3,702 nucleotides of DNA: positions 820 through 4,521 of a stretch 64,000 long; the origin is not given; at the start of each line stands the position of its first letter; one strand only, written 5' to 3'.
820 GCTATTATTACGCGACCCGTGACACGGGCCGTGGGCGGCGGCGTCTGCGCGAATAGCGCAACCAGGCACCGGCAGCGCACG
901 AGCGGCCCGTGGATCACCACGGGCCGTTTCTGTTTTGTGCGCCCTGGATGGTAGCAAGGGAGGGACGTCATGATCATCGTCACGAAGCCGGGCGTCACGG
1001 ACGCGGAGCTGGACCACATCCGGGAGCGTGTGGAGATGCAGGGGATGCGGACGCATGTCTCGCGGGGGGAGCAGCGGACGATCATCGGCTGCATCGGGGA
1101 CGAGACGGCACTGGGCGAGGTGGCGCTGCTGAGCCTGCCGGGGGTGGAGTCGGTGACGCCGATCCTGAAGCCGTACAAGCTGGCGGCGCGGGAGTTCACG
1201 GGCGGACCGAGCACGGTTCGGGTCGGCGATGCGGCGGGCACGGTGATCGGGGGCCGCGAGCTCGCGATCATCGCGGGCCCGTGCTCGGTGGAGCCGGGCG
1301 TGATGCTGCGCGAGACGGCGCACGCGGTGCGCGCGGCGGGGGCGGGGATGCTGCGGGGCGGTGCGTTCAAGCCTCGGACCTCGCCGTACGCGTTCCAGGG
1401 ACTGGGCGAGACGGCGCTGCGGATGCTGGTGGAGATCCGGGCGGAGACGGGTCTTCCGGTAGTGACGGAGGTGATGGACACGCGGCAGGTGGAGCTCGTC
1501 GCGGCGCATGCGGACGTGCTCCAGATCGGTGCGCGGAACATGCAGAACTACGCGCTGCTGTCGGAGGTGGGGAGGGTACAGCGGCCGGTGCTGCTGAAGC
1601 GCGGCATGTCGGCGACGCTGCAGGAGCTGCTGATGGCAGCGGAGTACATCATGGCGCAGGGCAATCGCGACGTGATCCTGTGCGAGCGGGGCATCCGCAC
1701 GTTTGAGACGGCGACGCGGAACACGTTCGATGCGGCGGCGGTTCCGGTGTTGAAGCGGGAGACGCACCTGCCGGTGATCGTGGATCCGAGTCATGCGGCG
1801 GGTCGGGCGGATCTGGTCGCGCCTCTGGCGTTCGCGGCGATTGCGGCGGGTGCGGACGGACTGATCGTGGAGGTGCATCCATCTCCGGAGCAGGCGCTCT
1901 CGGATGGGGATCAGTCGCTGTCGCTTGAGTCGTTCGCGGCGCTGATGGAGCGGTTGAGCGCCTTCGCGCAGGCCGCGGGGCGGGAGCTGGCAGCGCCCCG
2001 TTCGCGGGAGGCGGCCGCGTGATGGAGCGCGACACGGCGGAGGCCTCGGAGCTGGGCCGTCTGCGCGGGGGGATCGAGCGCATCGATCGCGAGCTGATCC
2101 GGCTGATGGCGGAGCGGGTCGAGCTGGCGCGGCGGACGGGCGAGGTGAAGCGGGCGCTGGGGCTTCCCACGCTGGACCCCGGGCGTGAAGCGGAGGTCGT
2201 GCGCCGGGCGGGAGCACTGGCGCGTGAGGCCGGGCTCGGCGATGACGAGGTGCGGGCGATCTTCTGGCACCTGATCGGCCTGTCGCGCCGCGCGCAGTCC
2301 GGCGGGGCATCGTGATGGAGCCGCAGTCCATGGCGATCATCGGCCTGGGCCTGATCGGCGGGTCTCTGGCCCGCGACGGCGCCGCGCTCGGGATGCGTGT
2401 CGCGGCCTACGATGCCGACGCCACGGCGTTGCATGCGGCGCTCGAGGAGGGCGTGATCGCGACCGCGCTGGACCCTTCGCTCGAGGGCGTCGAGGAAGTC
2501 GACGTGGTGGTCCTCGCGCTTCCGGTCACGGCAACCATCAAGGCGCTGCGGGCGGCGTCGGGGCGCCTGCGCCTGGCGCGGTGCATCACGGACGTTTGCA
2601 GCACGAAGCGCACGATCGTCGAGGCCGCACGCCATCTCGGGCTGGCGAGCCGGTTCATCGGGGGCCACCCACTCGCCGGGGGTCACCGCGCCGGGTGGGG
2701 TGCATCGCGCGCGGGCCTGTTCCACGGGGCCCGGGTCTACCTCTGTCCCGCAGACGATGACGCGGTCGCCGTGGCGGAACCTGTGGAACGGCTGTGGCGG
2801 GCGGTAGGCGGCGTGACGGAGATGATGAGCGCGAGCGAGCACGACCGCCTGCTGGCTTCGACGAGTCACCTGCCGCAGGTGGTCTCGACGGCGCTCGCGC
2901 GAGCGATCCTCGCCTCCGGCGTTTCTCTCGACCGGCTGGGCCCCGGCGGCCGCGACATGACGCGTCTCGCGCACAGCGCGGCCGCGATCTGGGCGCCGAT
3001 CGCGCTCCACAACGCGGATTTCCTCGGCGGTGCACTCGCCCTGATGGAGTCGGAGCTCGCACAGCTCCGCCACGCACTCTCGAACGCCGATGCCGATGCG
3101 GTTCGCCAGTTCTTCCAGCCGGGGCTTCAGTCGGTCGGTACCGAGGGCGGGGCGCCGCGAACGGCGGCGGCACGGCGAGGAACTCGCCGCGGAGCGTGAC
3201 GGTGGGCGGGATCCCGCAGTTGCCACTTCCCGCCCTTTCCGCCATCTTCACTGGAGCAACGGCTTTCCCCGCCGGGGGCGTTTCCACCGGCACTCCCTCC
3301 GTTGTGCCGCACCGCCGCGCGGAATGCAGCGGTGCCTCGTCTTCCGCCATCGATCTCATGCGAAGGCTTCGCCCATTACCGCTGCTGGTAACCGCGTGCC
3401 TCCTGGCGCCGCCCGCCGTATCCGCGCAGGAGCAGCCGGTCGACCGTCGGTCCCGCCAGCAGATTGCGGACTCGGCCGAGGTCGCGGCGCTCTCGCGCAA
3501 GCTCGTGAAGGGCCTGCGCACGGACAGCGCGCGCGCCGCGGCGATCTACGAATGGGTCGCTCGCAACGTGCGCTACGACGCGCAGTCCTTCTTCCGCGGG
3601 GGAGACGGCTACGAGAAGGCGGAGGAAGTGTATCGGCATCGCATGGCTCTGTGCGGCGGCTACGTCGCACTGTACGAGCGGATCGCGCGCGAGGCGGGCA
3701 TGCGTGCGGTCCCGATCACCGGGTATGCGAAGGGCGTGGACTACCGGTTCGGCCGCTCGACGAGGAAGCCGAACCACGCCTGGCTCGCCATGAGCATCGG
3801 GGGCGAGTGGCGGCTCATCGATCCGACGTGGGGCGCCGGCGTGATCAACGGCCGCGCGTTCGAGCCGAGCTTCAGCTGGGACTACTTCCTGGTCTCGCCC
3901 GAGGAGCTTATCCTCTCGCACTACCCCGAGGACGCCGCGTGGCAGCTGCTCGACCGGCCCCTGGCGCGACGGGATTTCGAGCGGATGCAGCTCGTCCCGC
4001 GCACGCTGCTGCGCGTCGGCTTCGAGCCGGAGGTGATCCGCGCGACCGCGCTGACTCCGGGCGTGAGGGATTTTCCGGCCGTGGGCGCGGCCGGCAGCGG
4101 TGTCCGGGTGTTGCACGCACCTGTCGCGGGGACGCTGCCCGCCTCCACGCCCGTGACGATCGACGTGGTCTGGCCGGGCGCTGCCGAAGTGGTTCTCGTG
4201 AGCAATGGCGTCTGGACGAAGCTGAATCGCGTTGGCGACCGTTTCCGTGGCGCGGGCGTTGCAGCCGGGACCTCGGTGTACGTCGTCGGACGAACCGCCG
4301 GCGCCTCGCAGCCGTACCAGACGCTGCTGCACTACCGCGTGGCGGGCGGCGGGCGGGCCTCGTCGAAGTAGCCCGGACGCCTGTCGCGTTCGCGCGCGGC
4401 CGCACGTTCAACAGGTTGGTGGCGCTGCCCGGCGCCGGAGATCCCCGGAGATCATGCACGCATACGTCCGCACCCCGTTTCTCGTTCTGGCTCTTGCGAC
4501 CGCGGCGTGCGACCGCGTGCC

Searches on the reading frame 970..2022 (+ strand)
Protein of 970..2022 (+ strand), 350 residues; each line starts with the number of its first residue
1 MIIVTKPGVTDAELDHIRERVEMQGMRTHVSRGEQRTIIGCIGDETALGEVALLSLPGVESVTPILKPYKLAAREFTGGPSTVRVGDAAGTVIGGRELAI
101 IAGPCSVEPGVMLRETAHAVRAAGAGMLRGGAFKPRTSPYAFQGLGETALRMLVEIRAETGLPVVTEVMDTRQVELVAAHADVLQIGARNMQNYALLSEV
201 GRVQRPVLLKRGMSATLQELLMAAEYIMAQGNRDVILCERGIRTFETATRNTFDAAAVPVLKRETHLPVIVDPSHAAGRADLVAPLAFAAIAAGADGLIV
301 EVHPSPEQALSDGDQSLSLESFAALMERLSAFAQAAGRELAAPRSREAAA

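Call 6: search_protein_families(library=pfam, proteins=[window:970-2022:+])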
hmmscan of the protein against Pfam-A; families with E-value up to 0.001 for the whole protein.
window:970-2022:+ (350 aa): 3 families
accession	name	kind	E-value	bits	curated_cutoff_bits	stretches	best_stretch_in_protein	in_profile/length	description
PF00793.26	DAHP_synth_1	-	9.3e-82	274.4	25.5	1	92-328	11-263/270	DAHP synthetase I family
PF18152.6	DAHP_snth_FXD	-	1.2e-21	76.8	27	1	1-67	1-67/67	DAHP synthase ferredoxin-like domain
PF03102.20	NeuB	-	1.9e-10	41.1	22.1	1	145-338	53-238/241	NeuB family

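Call 7: search_protein_families(library=ncbifam, proteins=[window:970-2022:+])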
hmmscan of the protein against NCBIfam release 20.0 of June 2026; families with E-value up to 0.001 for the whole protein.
window:970-2022:+ (350 aa): 10 families
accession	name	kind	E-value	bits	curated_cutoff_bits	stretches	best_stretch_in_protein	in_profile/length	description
NF006421.0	PRK08673.1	subfamily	5e-145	482.9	335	1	1-339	1-336/338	3-deoxy-7-phosphoheptulonate synthase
NF009933.0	PRK13396.1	subfamily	1.4e-122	409.1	486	1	1-339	1-344/352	3-deoxy-7-phosphoheptulonate synthase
NF041229.1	BagF_FevY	exception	2.4e-117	391.9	700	1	8-325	4-318/340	phospho-2-dehydro-3-deoxyheptonate aldolase BagF/FevY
TIGR01361.1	DAHP_synth_Bsub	equivalog_domain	3.7e-115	383.7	267.75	1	86-330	14-258/260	3-deoxy-7-phosphoheptulonate synthase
NF009239.0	PRK12595.1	equivalog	6.2e-108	360.9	279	1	88-335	109-356/360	bifunctional 3-deoxy-7-phosphoheptulonate synthase/chorismate mutase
NF003543.0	PRK05198.1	equivalog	1.3e-35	122.7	242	1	94-335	14-270/273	3-deoxy-8-phosphooctulonate synthase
TIGR01362.1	KDO8P_synth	equivalog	6e-34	117.4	314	1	98-334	3-254/258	3-deoxy-8-phosphooctulonate synthase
NF009109.0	PRK12457.1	equivalog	8.9e-22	77.6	457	1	136-332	61-268/281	3-deoxy-8-phosphooctulonate synthase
TIGR03586.1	PseI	equivalog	2.9e-07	30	340.25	1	153-339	82-260/327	pseudaminic acid synthase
TIGR03569.1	NeuB_NnaB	equivalog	3.8e-07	29.5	399.65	1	147-347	75-269/329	N-acetylneuraminate synthase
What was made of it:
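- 970..2022 (+): aroF: DAHP synthase type I-beta with the N-terminal ferredoxin-like regulatory domain. PF00793 9e-82 and PF18152 1e-21 (call 6); NF006421 5e-145 (call 7).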

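Call 8: find_related_loci(query=window:970-2022:+, collection=genome_contigs, flank=3000)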
Query window:970-2022:+ (350 aa) in genome_contigs; peptide patterns used: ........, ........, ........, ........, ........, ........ (x = any residue, [..] = any of these).
600 stretches matched a pattern (row limit reached: there are more); 536 encode a relative of the query (tblastn E <= 1e-3); the best 80 are kept; 80 distinct loci.
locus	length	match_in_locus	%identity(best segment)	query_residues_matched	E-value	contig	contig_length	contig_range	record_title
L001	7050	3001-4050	80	1-349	0e+0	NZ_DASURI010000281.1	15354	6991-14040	MAG: Longimicrobium sp. isolate SMAG_U1703 k141_1459615, whole genome shotgun sequence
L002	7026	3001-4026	81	1-344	0e+0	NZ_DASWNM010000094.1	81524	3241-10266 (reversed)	MAG: Longimicrobium sp. isolate SMAG_U3414 k141_194710, whole genome shotgun sequence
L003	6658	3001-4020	84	1-340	0e+0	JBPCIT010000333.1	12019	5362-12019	MAG: Longimicrobiaceae bacterium isolate TH_ant_mag_7 S1Ck127_8136877_flag_0_multi_11.0000_len_12019, whole genome shotg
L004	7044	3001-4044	80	1-350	0e+0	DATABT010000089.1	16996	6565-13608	MAG TPA_asm: Longimicrobium sp. isolate SMAG_U6705 k141_1853812, whole genome shotgun sequence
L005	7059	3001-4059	82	1-350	0e+0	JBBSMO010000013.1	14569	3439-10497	MAG: Longimicrobiales bacterium isolate LS5_sbin.33 LS5_sbin.33_K_356794_L_14569_cov_18.3059, whole genome shotgun seque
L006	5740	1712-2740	81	1-343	0e+0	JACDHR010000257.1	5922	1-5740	MAG: Gemmatimonadetes bacterium isolate MGR_bin443 SD2911_NODE_4187_length_5922_cov_1.686799, whole genome shotgun seque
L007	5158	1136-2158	77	1-340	1e-178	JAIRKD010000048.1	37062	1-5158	MAG: Gemmatimonadota bacterium isolate Ast373_bin6 k119_979934, whole genome shotgun sequence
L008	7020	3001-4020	77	1-340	1e-172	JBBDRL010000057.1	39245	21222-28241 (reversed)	MAG: Gemmatimonadota bacterium isolate LejiaC_66_33 Lejia_C_2390_length_39245_cov_20, whole genome shotgun sequence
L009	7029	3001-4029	80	1-343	7e-172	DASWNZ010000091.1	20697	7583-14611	MAG TPA_asm: Longimicrobium sp. isolate SMAG_U3427 k141_396230, whole genome shotgun sequence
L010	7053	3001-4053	77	1-350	5e-171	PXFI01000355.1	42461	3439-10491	MAG: Gemmatimonadetes bacterium isolate T3Sed10_83R1m T3-Sed10-C949, whole genome shotgun sequence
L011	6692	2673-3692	80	1-340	2e-169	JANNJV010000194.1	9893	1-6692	MAG: Gemmatimonadota bacterium isolate SOY_4_C_metabat_298 SOY_4_C_k141_469303, whole genome shotgun sequence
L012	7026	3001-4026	74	1-342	1e-169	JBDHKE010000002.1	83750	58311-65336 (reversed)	MAG: Gemmatimonadota bacterium isolate BHB10-38_Bin_161 BHB10-38_Bin_161_scaffold_515, whole genome shotgun sequence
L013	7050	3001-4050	73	1-345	3e-169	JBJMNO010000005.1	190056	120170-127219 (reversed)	MAG: Gemmatimonadaceae bacterium isolate H3_16_all_fractions_metab_conc_60_63_0 k255_2966457, whole genome shotgun seque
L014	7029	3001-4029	80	1-343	1e-166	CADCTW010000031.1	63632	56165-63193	MAG: uncultured Gemmatimonadetes bacterium isolate AVDCRST_MAG68 genome assembly, contig: NODE12, whole genome shotgun s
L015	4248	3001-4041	72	1-342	5e-168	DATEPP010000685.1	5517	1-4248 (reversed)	MAG TPA_asm: Gemmatimonadaceae bacterium isolate SMAG_U9024 k141_2038486, whole genome shotgun sequence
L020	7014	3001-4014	72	1-340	6e-162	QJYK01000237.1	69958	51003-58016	MAG: Gemmatimonadetes bacterium isolate SZUA-318 scaffold_286, whole genome shotgun sequence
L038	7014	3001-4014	74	1-338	4e-157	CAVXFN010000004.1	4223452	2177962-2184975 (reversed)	MAG: uncultured Gemmatimonadaceae bacterium isolate MFD02416.bin.1.95 genome assembly, contig: contig_3146, whole genome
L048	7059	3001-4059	71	1-349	1e-154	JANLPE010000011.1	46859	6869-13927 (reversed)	MAG: Gemmatimonadaceae bacterium isolate OTE_38_metabat_423 OTE_38_k141_545308, whole genome shotgun sequence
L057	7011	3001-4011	69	1-340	8e-152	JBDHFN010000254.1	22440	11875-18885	MAG: Gemmatimonadota bacterium isolate M8-58_Bin_228 M8-58_Bin_228_scaffold_6291_1, whole genome shotgun sequence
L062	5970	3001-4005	72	1-338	1e-150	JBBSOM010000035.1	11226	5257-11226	MAG: Longimicrobiales bacterium isolate LS6_sbin.3 LS6_sbin.3_K_375551_L_11226_cov_19.0092, whole genome shotgun sequenc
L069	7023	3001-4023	72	1-341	2e-149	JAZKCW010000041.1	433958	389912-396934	MAG: Gemmatimonadota bacterium isolate DC_HB_01_SPN181219-bin012_1 DCHB01SPN_B012_1_000000000041, whole genome shotgun s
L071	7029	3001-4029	70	1-343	3e-149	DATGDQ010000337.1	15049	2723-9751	MAG TPA_asm: Gemmatimonadaceae bacterium isolate SMAG_U9678 k141_320769, whole genome shotgun sequence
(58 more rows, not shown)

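Call 35: search_protein_families(library=pfam, proteins=[L071:4001-4999:+, L071:4123-4581:+, L062:4050-5456:-, L062:4045-4482:+, L020:4184-5803:+, L020:4037-5998:-, L057:4097-5899:-, L038:4120-6375:+, L048:4400-5971:-, L069:4636-6351:-], max_evalue=0.00001)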
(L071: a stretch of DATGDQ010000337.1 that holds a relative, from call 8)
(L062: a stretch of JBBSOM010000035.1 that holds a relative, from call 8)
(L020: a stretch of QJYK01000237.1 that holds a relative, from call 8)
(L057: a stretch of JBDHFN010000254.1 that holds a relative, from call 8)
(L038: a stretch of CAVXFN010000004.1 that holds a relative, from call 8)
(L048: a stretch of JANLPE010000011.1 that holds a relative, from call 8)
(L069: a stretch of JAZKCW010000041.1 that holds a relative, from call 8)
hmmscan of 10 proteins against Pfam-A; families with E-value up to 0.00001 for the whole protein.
L071:4001-4999:+ (332 aa): 0 families

L071:4123-4581:+ (152 aa): 0 families

L062:4050-5456:- (468 aa): 2 families
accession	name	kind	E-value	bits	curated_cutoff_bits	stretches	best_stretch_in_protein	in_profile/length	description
PF00206.25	Lyase_1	-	9.7e-64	216.2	27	1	18-310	2-312/312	Lyase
PF14698.11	ASL_C2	-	1.5e-23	83.5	27.3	1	373-440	2-69/69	Argininosuccinate lyase C-terminal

L062:4045-4482:+ (145 aa): 0 families

L020:4184-5803:+ (539 aa): 0 families

L020:4037-5998:- (653 aa): 2 families
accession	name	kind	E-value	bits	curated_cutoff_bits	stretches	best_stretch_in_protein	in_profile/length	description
PF00206.25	Lyase_1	-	6.2e-69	233.2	27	1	217-493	18-312/312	Lyase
PF14698.11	ASL_C2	-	8.3e-24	84.3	27.3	1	556-622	2-68/69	Argininosuccinate lyase C-terminal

L057:4097-5899:- (600 aa): 2 families
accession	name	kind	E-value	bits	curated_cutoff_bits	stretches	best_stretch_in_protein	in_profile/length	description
PF00206.25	Lyase_1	-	4.2e-70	237.1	27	1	150-443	1-312/312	Lyase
PF14698.11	ASL_C2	-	1.7e-23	83.3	27.3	1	506-573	2-69/69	Argininosuccinate lyase C-terminal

L038:4120-6375:+ (751 aa): 2 families
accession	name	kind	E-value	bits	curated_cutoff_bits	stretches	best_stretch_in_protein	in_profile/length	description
PF13378.12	MR_MLE_C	-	2e-62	211.2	29.4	1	518-732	2-217/219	Enolase C-terminal domain-like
PF02746.21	MR_MLE_N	-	8.7e-09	36.1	22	1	350-452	26-116/117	Mandelate racemase / muconate lactonizing enzyme, N-terminal domain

L048:4400-5971:- (523 aa): 3 families
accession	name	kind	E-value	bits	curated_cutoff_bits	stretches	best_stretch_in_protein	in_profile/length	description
PF02518.31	HATPase_c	-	1.1e-23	84.2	26.4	1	400-522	1-109/111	Histidine kinase-, DNA gyrase B-, and HSP90-like ATPase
PF00512.31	HisKA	-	1.6e-16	60.6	26.9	1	285-350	2-65/66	His Kinase A (phospho-acceptor) domain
PF00672.30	HAMP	-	3.6e-10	40.4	25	1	228-278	2-51/53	HAMP domain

L069:4636-6351:- (571 aa): 2 families
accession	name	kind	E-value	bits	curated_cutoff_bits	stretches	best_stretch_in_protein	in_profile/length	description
PF24684.1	Vgb_lyase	-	3.5e-41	141.3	50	1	261-559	3-289/290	Virginiamycin B lyase family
PF08450.18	SGL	-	7.1e-11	42.6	26.3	0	281-380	11-109/246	SMP-30/Gluconolactonase/LRE-like region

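Call 58: search_protein_families(library=pfam, proteins=[L013:4498-4821:+, L013:4818-5126:+, L013:5166-5699:+, L013:5757-6524:+, L013:5106-5645:-, L013:5688-6131:-, L001:4872-6155:+, L001:6167-7030:+], max_evalue=0.0001)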
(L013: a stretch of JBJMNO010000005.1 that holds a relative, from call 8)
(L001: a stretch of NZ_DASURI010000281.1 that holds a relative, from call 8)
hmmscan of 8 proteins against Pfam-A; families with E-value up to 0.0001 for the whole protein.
L013:4498-4821:+ (107 aa): 0 families

L013:4818-5126:+ (102 aa): 0 families

L013:5166-5699:+ (177 aa): 0 families

L013:5757-6524:+ (255 aa): 0 families

L013:5106-5645:- (179 aa): 0 families

L013:5688-6131:- (147 aa): 0 families

L001:4872-6155:+ (427 aa): 4 families
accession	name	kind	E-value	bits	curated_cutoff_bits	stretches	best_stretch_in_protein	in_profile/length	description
PF00579.31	tRNA-synt_1b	-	3.8e-79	266.5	21.1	1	30-323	4-290/292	tRNA synthetases class I (W and Y)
PF22421.1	SYY_C-terminal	-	2.5e-17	62.9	27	1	347-420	7-80/83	Tyrosine--tRNA ligase SYY-like C-terminal domain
PF01479.30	S4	-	1e-11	44.8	22.8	1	361-406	3-48/48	S4 domain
PF16714.10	TyrRSs_C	-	1.2e-06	28.7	30.6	0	361-426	23-103/120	Tyrosyl-tRNA synthetase C-terminal domain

L001:6167-7030:+ (287 aa): 3 families
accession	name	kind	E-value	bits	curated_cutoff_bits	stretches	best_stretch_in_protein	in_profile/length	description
PF02153.23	PDH_N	-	1.2e-26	93.5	26.5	1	25-172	1-151/154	Prephenate dehydrogenase, nucleotide-binding domain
PF20463.3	PDH_C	-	4.7e-16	59.4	22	1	178-273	2-101/102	Prephenate dehydrogenase, dimerization domain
PF03446.21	NAD_binding_2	-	1.1e-05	26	21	1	15-69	4-56/161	NAD binding domain of 6-phosphogluconate dehydrogenase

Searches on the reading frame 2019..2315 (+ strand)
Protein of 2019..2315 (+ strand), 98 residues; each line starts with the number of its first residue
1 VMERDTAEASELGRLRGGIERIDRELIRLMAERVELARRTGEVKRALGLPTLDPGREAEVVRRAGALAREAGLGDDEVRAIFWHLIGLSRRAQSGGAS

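Call 6: search_protein_families(library=pfam, proteins=[window:2019-2315:+])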
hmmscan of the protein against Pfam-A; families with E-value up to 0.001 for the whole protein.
window:2019-2315:+ (98 aa): 1 family
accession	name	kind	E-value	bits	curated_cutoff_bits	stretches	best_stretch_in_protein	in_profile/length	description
PF01817.26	CM_2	-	5e-22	78.3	27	1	15-93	1-79/80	Chorismate mutase type II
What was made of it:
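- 2019..2315 (+): Chorismate mutase (AroQ type II); its start overlaps the aroF stop. PF01817 5e-22 (call 6).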

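Call 7: search_protein_families(library=ncbifam, proteins=[window:2019-2315:+])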
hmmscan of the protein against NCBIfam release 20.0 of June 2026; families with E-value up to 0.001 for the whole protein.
window:2019-2315:+ (98 aa): 22 families
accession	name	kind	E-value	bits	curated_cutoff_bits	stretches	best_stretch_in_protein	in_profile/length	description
TIGR01791.2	CM_archaeal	equivalog_domain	1.1e-16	60.6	66.95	1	13-93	2-82/83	chorismate mutase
NF004925.0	PRK06285.1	equivalog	1.2e-14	54.1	77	1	8-93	5-90/99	chorismate mutase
NF006691.0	PRK09239.1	equivalog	1.1e-12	48.1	120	1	5-76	5-76/108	chorismate mutase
NF008400.0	PRK11199.1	equivalog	2.6e-12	46.4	273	1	10-88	3-81/374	bifunctional chorismate mutase/prephenate dehydrogenase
TIGR01799.1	CM_T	equivalog_domain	4.7e-12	45.9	95.9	1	13-82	2-71/83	chorismate mutase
TIGR01803.1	CM-like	subfamily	8.7e-11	41.8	73.35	1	14-86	3-75/82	chorismate mutase family protein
TIGR01808.1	CM_M_hiGC-arch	equivalog_domain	9.1e-11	41.7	52.15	1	11-90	1-73/74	chorismate mutase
TIGR01795.1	CM_mono_cladeE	equivalog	2.7e-10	40.7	107.55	1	10-79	3-71/94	chorismate mutase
TIGR01807.1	CM_P2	equivalog_domain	4e-09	36.7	69.55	1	13-83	2-73/76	chorismate mutase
TIGR01805.1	CM_mono_grmpos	equivalog_domain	1.1e-08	35.2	71.2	1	14-90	3-78/81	chorismate mutase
NF009239.0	PRK12595.1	equivalog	4.9e-08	32.3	279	1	10-85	4-78/360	bifunctional 3-deoxy-7-phosphoheptulonate synthase/chorismate mutase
NF006741.0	PRK09269.1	equivalog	2.4e-07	30.6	158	1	25-84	36-95/194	chorismate mutase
NF004695.0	PRK06034.1-1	equivalog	3.3e-07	30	311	1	2-72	2-75/267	hypothetical protein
TIGR01806.1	CM_mono2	equivalog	6.4e-07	29.5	74.15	1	25-89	8-72/114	gamma subclass chorismate mutase AroQ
NF004698.0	PRK06034.1-4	equivalog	7.4e-07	28.8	349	1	5-81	3-81/287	hypothetical protein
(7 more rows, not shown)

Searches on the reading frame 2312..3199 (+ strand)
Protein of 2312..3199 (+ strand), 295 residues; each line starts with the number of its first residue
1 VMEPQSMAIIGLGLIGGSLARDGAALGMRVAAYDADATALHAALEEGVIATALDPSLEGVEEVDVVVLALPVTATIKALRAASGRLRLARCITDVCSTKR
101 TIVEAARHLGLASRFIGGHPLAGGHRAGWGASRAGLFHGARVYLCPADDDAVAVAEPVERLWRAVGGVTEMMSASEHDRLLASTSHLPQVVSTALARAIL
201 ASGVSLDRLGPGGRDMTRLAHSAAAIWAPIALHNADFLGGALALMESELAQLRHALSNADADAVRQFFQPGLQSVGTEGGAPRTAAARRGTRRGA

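Call 6: search_protein_families(library=pfam, proteins=[window:2312-3199:+])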
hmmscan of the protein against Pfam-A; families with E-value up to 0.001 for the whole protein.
window:2312-3199:+ (295 aa): 5 families
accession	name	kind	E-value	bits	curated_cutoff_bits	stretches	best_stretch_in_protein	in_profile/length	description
PF02153.23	PDH_N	-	1e-28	100.2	26.5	1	28-169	12-152/154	Prephenate dehydrogenase, nucleotide-binding domain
PF20463.3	PDH_C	-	2.2e-13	50.8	22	1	174-269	2-101/102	Prephenate dehydrogenase, dimerization domain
PF02826.25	2-Hacid_dh_C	-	1.1e-07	31.8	25.1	1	5-77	37-106/178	D-isomer specific 2-hydroxyacid dehydrogenase, NAD binding domain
PF03446.21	NAD_binding_2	-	9.8e-07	29.4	21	1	7-81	2-74/161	NAD binding domain of 6-phosphogluconate dehydrogenase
PF03807.23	F420_oxidored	-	2.6e-05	25.2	21.6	1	7-82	2-79/94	NADP oxidoreductase coenzyme F420-dependent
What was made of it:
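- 2312..3199 (+): tyrA: prephenate/arogenate dehydrogenase; its start overlaps the chorismate mutase stop. PF02153 1e-28 and PF20463 2e-13 (call 6).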

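Call 7: search_protein_families(library=ncbifam, proteins=[window:2312-3199:+])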
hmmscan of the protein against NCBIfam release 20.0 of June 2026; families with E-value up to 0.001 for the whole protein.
window:2312-3199:+ (295 aa): 22 families
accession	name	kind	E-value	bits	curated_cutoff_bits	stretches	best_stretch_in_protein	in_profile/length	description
NF011381.1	PRK14806.1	equivalog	2.5e-53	181.4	902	1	5-268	4-274/733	bifunctional prephenate dehydrogenase/3-phosphoshikimate 1-carboxyvinyltransferase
NF005107.0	PRK06545.1-5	equivalog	2.1e-49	168.4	414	1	6-269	4-275/367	prephenate dehydrogenase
NF006307.0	PRK08507.1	equivalog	5.3e-45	153.7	295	1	7-268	3-265/275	prephenate dehydrogenase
NF005694.0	PRK07502.1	equivalog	4.9e-44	150.8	409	1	5-268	7-278/310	prephenate/arogenate dehydrogenase family protein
NF005650.0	PRK07417.1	equivalog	2.9e-37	128.5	290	1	7-266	4-266/281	prephenate/arogenate dehydrogenase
NF005112.0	PRK06545.2-4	subfamily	1.6e-36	126.2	294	1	6-266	4-261/356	prephenate dehydrogenase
NF005105.0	PRK06545.1-3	equivalog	2.5e-36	125.3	524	1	6-272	4-279/367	prephenate dehydrogenase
NF005111.0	PRK06545.2-3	equivalog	1.4e-35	123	344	1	6-266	15-275/371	prephenate dehydrogenase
NF005108.0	PRK06545.1-6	equivalog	7.5e-35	120.5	327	1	5-271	11-277/321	prephenate dehydrogenase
NF005106.0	PRK06545.1-4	equivalog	2.7e-34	119.1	569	1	7-269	4-274/363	prephenate dehydrogenase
NF005104.0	PRK06545.1-1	equivalog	4.7e-28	98.3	713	1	7-269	5-274/366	prephenate dehydrogenase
NF005109.0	PRK06545.2-1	equivalog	4.1e-27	95.3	397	1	8-265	5-261/361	prephenate dehydrogenase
NF005110.0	PRK06545.2-2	equivalog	3.9e-18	65.8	385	1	7-256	73-323/423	prephenate dehydrogenase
NF005113.0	PRK06545.2-5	equivalog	3.2e-16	59.3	497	2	165-266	184-286/378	prephenate dehydrogenase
NF006409.0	PRK08655.1-3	equivalog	2.8e-13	50.1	310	1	8-201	4-188/290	prephenate dehydrogenase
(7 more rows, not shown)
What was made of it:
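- Checked: 2312-3199 is a prephenate dehydrogenase (PF02153 + PF20463) (calls 6, 7).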

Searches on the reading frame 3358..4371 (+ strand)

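Call 58: search_protein_families(library=pfam, proteins=[window:3358-4371:+], max_evalue=0.0001)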
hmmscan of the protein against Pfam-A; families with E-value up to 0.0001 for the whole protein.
window:3358-4371:+ (337 aa): 1 family
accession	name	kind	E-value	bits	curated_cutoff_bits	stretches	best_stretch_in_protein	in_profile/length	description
PF01841.26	Transglut_core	-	2e-13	51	23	1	44-156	2-108/108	Transglutaminase-like superfamily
